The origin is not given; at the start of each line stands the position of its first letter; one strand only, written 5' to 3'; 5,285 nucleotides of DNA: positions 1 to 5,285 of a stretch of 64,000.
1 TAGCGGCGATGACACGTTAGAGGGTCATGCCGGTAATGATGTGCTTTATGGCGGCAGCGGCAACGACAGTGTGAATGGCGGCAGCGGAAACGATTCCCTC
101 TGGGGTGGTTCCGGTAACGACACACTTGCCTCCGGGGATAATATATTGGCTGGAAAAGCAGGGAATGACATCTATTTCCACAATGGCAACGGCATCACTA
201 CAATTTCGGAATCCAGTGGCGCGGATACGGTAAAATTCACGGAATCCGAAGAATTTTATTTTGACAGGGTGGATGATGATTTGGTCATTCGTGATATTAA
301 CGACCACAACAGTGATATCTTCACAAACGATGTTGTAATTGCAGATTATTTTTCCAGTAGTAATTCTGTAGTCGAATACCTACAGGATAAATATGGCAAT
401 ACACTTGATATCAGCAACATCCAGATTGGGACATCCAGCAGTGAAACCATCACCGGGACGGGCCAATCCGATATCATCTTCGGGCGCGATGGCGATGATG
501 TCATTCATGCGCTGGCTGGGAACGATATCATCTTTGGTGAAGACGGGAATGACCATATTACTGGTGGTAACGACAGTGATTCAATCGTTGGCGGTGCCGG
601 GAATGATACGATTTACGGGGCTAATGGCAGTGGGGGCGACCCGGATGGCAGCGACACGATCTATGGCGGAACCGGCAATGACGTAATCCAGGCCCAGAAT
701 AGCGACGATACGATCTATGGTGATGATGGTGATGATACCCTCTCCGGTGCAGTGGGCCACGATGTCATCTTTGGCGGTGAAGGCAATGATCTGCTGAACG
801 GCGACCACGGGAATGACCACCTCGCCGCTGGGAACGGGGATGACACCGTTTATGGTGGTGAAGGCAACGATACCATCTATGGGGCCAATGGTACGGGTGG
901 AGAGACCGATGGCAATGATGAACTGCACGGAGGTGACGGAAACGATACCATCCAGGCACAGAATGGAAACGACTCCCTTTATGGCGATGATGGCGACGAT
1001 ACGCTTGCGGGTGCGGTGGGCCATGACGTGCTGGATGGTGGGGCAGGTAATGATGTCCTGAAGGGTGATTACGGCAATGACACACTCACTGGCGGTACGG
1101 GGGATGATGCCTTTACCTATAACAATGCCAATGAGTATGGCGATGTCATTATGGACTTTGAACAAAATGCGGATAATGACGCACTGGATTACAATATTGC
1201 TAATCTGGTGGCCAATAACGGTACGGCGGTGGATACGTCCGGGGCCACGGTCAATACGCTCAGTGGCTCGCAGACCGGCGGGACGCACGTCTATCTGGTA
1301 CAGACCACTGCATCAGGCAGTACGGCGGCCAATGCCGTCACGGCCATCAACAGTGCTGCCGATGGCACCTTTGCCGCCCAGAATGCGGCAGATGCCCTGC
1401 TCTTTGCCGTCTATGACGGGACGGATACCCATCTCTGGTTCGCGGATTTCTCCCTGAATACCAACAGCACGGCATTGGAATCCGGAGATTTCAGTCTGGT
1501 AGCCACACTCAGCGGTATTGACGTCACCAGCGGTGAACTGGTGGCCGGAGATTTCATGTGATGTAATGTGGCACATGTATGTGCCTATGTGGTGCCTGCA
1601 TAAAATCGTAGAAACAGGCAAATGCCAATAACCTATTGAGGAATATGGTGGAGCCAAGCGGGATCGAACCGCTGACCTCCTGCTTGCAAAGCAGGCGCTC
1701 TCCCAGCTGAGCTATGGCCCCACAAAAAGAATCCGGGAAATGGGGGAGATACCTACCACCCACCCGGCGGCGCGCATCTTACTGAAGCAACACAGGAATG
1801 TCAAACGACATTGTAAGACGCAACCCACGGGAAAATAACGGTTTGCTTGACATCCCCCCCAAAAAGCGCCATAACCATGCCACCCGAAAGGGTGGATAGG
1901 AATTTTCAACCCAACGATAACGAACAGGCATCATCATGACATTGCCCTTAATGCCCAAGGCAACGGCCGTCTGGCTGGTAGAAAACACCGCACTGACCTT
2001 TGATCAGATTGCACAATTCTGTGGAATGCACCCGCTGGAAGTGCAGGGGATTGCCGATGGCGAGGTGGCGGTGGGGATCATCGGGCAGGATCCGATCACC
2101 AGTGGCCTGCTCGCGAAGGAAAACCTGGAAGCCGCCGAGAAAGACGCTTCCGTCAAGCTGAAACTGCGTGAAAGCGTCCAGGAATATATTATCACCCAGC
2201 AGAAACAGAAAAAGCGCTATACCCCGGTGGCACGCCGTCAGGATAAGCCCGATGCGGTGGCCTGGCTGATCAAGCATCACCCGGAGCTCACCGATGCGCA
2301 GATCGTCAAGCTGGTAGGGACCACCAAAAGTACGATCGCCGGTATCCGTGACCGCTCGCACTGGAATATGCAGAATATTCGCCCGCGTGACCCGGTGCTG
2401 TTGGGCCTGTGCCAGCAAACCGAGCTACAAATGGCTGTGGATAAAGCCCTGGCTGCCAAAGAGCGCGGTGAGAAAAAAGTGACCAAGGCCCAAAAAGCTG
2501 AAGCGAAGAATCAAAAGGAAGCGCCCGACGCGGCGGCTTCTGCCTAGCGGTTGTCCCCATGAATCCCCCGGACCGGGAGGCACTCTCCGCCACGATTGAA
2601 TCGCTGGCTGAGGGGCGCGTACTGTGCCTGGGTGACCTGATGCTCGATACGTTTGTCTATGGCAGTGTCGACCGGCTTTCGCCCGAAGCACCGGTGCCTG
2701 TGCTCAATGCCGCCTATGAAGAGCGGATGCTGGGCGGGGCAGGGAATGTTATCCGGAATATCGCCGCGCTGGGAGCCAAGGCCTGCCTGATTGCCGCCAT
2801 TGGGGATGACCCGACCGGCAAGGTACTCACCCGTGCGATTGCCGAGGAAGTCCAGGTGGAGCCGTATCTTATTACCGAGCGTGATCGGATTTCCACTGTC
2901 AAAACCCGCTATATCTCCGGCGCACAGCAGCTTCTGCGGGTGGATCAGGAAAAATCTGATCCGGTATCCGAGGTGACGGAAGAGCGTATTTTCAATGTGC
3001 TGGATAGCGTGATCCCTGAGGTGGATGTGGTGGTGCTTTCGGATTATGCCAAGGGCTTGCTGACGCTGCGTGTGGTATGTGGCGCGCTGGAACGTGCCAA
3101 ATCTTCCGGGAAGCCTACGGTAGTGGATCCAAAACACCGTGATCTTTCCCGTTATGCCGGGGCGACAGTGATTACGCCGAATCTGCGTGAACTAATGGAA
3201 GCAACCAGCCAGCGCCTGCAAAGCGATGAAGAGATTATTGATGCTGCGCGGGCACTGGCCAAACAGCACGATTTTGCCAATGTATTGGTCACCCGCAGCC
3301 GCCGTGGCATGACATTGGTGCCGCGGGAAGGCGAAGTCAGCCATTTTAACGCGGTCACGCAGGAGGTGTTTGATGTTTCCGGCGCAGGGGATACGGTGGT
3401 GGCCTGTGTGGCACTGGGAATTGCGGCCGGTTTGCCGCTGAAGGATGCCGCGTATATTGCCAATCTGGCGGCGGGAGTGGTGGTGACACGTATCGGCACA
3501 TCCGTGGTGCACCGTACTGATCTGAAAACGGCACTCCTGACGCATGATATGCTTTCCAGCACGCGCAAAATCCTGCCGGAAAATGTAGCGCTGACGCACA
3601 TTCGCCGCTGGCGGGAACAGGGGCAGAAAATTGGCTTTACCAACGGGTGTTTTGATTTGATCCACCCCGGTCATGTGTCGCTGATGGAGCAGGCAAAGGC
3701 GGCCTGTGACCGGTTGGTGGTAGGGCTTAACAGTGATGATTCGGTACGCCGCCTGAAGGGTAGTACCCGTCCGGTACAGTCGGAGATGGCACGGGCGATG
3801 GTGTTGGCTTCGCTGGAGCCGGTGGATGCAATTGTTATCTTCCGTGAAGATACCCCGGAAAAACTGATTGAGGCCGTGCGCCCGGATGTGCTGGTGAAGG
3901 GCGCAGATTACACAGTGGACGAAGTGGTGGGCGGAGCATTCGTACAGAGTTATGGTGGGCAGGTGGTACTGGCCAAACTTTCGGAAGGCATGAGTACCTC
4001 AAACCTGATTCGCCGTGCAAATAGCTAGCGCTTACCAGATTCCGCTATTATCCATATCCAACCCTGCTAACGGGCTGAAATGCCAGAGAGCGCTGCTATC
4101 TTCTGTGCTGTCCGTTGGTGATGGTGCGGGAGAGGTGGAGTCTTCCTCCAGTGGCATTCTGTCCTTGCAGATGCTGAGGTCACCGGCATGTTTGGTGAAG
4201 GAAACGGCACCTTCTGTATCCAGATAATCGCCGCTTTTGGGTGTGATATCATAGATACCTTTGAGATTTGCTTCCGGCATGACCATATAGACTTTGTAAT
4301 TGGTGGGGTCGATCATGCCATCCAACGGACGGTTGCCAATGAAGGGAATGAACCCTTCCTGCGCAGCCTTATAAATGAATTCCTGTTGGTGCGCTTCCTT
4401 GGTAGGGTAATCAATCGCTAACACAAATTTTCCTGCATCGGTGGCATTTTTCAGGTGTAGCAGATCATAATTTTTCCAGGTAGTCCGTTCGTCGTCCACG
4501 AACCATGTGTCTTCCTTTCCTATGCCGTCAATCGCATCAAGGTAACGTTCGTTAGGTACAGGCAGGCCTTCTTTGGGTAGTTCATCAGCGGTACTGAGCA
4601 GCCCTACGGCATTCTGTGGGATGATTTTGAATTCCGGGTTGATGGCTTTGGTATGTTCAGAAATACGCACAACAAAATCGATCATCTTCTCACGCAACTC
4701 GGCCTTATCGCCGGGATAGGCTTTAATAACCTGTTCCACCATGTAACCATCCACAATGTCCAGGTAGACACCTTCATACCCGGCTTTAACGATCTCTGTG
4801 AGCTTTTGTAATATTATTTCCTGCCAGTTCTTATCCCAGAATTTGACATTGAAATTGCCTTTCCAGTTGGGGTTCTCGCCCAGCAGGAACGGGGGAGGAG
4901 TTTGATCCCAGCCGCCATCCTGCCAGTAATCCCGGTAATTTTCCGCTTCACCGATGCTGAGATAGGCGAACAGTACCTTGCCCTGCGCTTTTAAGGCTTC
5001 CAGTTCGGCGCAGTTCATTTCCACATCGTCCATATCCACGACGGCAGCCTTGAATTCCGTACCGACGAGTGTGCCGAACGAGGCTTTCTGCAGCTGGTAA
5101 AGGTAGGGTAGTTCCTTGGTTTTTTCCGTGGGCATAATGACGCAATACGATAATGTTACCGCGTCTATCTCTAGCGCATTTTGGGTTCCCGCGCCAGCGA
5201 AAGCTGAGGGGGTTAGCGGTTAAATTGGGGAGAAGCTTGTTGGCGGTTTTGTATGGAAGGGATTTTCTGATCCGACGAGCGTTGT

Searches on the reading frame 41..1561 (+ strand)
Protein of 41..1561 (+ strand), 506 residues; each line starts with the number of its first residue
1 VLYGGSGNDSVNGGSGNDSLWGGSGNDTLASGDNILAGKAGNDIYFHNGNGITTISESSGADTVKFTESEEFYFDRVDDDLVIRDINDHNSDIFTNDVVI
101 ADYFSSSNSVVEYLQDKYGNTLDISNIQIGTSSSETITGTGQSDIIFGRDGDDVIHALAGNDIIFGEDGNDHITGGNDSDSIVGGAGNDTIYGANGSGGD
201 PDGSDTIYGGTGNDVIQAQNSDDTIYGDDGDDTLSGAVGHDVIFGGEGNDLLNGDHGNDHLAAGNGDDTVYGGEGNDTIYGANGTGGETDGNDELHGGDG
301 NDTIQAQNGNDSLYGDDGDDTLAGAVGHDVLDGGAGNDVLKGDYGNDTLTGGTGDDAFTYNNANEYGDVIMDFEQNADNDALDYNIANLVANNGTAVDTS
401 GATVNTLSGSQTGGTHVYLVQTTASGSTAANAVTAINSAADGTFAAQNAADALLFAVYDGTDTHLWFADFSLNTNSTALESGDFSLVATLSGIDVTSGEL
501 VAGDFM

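Call 68: search_protein_families(library=pfam, proteins=[window:41-1561:+], max_evalue=0.00001)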
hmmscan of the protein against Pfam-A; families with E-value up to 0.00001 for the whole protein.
window:41-1561:+ (506 aa): 1 family
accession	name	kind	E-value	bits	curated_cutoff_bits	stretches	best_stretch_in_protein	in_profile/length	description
PF00353.25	HemolysinCabind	-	5.8e-61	202.3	23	9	202-234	4-36/36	RTX calcium-binding nonapeptide repeat (4 copies)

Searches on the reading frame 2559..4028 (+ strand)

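Call 68: search_protein_families(library=pfam, proteins=[window:2559-4028:+], max_evalue=0.00001)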
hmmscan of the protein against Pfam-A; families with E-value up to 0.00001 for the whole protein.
window:2559-4028:+ (489 aa): 3 families
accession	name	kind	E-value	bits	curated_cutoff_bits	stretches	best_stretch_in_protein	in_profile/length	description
PF00294.29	PfkB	-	4.5e-37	128.4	25.8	1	21-315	4-296/302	pfkB family carbohydrate kinase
PF01467.32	CTP_transf_like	-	4.3e-18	66.2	21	1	360-455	1-100/133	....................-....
PF08543.17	Phos_pyr_kin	-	9.7e-10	38.7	27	1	200-301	118-224/246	Phosphomethylpyrimidine kinase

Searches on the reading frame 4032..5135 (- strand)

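Call 68: search_protein_families(library=pfam, proteins=[window:4032-5135:-], max_evalue=0.00001)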
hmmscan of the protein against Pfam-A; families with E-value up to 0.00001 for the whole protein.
window:4032-5135:- (367 aa): 1 family
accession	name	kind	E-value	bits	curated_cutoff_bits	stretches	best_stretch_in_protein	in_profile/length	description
PF03537.19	Glyco_hydro_114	-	4.9e-25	88.6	27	1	13-272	4-228/231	Glycoside-hydrolase family GH114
